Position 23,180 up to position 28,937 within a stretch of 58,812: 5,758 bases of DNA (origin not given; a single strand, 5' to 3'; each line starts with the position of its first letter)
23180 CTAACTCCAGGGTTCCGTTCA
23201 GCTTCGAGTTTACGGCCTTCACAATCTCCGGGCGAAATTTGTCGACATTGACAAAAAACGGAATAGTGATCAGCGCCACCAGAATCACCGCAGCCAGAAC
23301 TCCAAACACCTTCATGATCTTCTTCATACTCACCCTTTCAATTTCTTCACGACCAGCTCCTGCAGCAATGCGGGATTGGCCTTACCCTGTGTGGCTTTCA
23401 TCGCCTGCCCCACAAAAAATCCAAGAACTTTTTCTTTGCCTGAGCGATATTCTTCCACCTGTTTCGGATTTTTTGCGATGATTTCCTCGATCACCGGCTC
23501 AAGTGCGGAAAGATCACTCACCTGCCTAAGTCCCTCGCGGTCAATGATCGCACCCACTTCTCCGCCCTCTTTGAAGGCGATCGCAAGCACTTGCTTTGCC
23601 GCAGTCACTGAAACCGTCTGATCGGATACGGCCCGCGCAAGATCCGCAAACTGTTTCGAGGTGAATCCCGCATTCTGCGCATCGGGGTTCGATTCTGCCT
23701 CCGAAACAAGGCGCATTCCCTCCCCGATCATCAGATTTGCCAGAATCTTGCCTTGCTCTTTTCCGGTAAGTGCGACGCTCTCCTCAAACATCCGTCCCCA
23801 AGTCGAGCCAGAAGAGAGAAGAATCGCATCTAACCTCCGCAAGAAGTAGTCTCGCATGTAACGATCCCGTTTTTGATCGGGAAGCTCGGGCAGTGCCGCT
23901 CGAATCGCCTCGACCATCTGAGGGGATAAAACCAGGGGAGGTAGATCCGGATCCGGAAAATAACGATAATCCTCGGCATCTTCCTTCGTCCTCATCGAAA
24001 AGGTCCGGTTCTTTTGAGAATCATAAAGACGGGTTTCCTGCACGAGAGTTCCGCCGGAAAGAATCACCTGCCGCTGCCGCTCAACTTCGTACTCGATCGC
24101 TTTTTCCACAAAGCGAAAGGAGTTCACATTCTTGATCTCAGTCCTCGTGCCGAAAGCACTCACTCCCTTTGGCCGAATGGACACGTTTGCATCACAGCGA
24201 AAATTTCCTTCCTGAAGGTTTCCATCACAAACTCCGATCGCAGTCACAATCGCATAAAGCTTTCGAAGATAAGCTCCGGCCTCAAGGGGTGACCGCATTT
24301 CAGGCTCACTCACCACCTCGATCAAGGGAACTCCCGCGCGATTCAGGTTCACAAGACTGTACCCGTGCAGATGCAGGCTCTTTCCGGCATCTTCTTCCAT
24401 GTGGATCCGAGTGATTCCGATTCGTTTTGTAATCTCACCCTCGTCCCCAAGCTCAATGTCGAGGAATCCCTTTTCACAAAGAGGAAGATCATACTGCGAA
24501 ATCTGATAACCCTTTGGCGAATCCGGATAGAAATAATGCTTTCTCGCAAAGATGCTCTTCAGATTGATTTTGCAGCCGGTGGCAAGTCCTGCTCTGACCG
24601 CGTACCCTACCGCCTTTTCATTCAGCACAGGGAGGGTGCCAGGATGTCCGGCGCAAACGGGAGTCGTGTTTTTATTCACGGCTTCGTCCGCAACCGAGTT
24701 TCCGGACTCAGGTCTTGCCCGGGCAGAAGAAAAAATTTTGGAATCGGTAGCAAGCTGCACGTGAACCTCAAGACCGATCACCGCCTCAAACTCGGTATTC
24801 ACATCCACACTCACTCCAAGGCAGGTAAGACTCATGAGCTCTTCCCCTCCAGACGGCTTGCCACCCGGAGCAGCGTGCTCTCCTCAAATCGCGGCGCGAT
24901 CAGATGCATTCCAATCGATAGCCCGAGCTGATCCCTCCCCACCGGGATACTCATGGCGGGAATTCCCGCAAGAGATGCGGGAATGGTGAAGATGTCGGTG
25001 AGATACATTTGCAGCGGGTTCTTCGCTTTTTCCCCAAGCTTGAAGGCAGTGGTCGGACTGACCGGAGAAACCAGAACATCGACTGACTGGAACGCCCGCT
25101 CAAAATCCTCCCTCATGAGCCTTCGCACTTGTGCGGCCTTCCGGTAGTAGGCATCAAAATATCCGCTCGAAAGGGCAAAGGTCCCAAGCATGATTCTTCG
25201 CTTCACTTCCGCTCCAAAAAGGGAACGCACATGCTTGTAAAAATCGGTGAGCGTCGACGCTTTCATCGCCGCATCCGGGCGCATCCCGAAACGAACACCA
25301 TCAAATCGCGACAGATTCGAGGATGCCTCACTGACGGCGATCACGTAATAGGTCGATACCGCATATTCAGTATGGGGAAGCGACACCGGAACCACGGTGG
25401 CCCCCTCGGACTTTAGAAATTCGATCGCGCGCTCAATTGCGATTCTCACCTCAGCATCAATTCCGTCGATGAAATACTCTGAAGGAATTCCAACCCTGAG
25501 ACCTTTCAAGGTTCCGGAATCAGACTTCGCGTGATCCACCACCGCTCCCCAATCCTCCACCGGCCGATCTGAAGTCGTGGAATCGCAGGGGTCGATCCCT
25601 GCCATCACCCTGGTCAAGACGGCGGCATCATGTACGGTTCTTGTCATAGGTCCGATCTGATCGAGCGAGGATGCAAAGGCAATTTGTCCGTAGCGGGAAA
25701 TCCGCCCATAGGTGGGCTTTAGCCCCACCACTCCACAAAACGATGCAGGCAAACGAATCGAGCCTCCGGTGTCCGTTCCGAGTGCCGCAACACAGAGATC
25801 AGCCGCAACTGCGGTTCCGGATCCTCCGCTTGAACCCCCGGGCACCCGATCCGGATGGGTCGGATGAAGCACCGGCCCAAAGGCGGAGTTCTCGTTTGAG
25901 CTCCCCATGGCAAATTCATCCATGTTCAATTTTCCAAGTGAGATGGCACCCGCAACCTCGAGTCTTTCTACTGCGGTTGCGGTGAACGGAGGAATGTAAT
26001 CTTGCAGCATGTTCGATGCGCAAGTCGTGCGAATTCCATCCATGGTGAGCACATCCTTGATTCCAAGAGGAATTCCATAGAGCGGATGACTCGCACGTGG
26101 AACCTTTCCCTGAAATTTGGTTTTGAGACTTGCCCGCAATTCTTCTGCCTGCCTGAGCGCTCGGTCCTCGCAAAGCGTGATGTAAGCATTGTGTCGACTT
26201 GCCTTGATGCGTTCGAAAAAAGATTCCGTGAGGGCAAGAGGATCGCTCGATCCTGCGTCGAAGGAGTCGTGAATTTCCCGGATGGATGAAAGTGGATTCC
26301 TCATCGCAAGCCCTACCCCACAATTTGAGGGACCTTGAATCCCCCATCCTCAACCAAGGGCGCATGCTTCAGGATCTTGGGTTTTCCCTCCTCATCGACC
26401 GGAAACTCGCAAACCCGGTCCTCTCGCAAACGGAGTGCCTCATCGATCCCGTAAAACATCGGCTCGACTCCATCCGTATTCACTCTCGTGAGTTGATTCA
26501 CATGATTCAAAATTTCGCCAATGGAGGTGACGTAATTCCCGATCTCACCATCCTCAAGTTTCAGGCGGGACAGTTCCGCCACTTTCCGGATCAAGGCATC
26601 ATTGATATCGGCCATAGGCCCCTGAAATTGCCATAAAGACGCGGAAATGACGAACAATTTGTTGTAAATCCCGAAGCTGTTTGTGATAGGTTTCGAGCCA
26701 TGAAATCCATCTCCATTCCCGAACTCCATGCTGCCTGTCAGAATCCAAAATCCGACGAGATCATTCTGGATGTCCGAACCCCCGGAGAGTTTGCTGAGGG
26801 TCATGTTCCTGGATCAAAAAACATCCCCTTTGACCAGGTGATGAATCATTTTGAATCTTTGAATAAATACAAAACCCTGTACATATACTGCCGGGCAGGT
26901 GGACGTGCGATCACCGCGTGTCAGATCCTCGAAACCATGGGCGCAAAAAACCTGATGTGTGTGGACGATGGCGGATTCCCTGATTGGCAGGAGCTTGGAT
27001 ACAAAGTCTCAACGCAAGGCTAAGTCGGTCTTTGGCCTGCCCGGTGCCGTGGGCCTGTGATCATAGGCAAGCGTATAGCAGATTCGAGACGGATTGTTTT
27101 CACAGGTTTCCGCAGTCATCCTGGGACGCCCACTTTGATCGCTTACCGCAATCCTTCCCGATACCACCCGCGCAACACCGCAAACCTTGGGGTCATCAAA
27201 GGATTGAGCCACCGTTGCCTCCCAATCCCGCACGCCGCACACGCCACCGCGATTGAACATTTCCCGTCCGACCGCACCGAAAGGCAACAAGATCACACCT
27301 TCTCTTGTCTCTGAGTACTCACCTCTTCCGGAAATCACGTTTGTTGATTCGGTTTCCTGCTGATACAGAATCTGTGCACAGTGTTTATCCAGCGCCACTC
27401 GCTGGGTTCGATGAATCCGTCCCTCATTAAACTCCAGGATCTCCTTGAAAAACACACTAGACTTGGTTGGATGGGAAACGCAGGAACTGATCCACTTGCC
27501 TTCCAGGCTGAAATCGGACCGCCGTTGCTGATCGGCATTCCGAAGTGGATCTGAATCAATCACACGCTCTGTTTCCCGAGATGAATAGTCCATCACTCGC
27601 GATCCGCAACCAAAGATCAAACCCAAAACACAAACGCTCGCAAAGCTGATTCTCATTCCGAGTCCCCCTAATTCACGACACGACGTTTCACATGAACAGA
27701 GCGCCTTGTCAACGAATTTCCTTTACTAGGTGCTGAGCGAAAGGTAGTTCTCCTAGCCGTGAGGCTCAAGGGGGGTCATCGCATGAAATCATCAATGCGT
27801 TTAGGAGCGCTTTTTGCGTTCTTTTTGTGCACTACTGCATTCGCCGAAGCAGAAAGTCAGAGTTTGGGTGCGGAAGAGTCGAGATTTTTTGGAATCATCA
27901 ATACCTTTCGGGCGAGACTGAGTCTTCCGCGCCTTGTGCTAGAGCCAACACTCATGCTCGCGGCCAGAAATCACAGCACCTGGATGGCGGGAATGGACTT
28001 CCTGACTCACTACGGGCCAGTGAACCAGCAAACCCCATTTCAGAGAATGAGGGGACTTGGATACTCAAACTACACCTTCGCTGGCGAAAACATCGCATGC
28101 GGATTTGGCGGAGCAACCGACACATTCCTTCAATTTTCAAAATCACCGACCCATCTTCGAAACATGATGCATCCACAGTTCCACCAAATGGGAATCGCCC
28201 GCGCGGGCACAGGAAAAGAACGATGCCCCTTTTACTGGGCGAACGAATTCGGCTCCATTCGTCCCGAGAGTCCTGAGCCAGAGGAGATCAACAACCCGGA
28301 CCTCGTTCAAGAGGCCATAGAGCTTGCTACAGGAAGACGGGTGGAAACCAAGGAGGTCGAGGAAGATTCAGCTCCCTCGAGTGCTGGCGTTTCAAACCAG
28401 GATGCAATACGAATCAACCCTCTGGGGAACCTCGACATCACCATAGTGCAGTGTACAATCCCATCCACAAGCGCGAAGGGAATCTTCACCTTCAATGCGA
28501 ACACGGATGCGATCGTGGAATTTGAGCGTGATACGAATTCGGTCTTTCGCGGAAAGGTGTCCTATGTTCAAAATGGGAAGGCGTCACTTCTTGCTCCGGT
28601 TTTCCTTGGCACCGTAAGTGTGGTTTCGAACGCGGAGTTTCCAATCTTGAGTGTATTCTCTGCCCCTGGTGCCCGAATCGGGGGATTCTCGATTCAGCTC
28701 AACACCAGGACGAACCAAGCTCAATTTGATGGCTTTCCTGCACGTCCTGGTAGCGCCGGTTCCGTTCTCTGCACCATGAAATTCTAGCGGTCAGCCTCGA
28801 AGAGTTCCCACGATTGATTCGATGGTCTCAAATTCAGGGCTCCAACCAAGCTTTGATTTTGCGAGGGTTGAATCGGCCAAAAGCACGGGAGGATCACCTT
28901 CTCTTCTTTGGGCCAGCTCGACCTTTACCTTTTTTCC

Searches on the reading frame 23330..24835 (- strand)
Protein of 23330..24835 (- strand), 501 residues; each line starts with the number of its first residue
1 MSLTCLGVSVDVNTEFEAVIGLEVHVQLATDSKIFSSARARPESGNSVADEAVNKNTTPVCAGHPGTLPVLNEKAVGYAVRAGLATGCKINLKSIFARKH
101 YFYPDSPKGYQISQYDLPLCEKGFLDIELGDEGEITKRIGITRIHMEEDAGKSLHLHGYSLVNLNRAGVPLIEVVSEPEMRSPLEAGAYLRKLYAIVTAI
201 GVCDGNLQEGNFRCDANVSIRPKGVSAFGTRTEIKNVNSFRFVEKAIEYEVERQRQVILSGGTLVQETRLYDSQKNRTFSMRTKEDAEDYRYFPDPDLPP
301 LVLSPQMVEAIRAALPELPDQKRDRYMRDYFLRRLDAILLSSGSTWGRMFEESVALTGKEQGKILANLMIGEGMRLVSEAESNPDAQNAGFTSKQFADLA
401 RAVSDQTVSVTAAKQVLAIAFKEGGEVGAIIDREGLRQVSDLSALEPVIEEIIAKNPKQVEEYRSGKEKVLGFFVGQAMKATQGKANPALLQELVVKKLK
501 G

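Call 11: search_protein_families(library=pfam, proteins=[window:23330-24835:-], max_evalue=0.0001)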
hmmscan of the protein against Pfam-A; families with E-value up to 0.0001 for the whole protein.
window:23330-24835:- (501 aa): 2 families
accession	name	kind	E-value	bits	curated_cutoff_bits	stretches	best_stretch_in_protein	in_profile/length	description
PF02934.20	GatB_N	-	5.3e-117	390.4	23.4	1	19-309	2-277/277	GatB/GatE catalytic domain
PF02637.23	GatB_Yqey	-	7.3e-39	133.4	27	1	349-499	2-148/148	GatB domain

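Call 25: find_homologous_proteins(query=window:23330-24835:-, max_evalue=1e-60)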
Query window:23330-24835:- (501 aa): 8000 proteins with E <= 1e-60 among 8000 candidates; the best 120 are listed.
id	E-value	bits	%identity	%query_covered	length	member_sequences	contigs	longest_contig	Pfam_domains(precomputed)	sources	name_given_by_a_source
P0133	0.0e+0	1109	100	100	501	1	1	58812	PF02637.24,PF02934.21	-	-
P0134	0.0e+0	1050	94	100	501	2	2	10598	PF02637.24,PF02934.21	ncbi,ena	-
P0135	0.0e+0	1021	91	100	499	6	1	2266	PF02637.24,PF02934.21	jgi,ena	jgi:aspartyl-tRNA(Asn)/glutamyl-tRNA(Gln) amidotransferase subunit B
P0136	8.9e-288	973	87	100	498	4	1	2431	PF02637.24,PF02934.21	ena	-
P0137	8.1e-287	970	86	100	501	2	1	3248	PF02637.24,PF02934.21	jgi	jgi:aspartyl-tRNA(Asn)/glutamyl-tRNA(Gln) amidotransferase subunit B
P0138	2.8e-285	965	86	100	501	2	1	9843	PF02637.24,PF02934.21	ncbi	-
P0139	6.9e-260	881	80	100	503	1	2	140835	PF02637.24,PF02934.21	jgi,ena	-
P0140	5.8e-248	842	75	100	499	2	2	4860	PF02637.24,PF02934.21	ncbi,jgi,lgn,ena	jgi:aspartyl-tRNA(Asn)/glutamyl-tRNA(Gln) amidotransferase subunit B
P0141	8.0e-248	841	75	100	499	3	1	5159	PF02637.24,PF02934.21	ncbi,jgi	jgi:aspartyl-tRNA(Asn)/glutamyl-tRNA(Gln) amidotransferase subunit B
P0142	1.6e-247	840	76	100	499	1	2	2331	PF02637.24,PF02934.21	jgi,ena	jgi:aspartyl-tRNA(Asn)/glutamyl-tRNA(Gln) amidotransferase subunit B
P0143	7.9e-247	838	75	100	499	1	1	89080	PF02637.24,PF02934.21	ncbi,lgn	-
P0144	5.0e-246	835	75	100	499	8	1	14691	PF02637.24,PF02934.21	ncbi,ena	-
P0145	1.1e-245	834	75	100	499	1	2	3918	PF02637.24,PF02934.21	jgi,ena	jgi:aspartyl-tRNA(Asn)/glutamyl-tRNA(Gln) amidotransferase subunit B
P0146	4.6e-245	832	74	100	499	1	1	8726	PF02637.24,PF02934.21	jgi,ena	jgi:aspartyl-tRNA(Asn)/glutamyl-tRNA(Gln) amidotransferase subunit B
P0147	6.5e-245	831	74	100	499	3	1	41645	PF02637.24,PF02934.21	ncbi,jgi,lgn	jgi:aspartyl-tRNA(Asn)/glutamyl-tRNA(Gln) amidotransferase subunit B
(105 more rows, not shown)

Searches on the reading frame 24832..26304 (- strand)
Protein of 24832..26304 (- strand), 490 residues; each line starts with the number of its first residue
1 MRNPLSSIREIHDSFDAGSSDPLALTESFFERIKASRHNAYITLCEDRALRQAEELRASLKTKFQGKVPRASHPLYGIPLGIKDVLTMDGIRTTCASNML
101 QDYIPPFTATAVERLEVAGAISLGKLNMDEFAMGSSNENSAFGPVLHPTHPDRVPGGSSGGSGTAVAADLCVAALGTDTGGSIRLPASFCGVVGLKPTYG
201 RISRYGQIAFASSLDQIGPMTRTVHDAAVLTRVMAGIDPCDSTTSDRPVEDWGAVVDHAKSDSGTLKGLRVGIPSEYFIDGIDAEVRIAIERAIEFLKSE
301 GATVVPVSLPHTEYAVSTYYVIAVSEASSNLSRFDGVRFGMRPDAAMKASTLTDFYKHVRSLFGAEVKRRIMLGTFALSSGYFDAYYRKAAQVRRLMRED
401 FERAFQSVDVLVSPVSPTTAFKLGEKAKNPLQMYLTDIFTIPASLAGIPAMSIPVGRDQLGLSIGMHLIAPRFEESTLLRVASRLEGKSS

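Call 11: search_protein_families(library=pfam, proteins=[window:24832-26304:-], max_evalue=0.0001)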
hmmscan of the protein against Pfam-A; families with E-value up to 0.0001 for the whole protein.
window:24832-26304:- (490 aa): 1 family
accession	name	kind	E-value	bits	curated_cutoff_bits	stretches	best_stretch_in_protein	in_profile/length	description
PF01425.27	Amidase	-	7.9e-148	493.6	27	1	25-479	2-445/445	Amidase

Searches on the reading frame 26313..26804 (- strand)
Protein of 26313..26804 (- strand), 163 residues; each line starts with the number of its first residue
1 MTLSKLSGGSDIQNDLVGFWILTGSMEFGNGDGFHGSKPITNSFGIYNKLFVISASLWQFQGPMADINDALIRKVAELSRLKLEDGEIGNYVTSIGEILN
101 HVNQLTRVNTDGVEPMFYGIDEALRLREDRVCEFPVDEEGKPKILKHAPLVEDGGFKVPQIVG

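Call 12: search_protein_families(library=pfam, proteins=[window:26313-26804:-], max_evalue=0.0001)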
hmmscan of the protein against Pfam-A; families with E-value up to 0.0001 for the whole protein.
window:26313-26804:- (163 aa): 1 family
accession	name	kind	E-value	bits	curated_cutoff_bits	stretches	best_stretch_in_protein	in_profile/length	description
PF02686.20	GatC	-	2.4e-14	53.7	23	1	83-158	1-66/66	Glu-tRNAGln amidotransferase C subunit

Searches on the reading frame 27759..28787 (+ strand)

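Call 12: search_protein_families(library=pfam, proteins=[window:27759-28787:+], max_evalue=0.0001)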
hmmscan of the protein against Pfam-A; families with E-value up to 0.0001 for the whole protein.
window:27759-28787:+ (342 aa): 1 family
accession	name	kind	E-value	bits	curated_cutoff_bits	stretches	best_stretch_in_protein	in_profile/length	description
PF00188.32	CAP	-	6.1e-13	50.1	21.1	1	46-160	3-113/117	Cysteine-rich secretory protein family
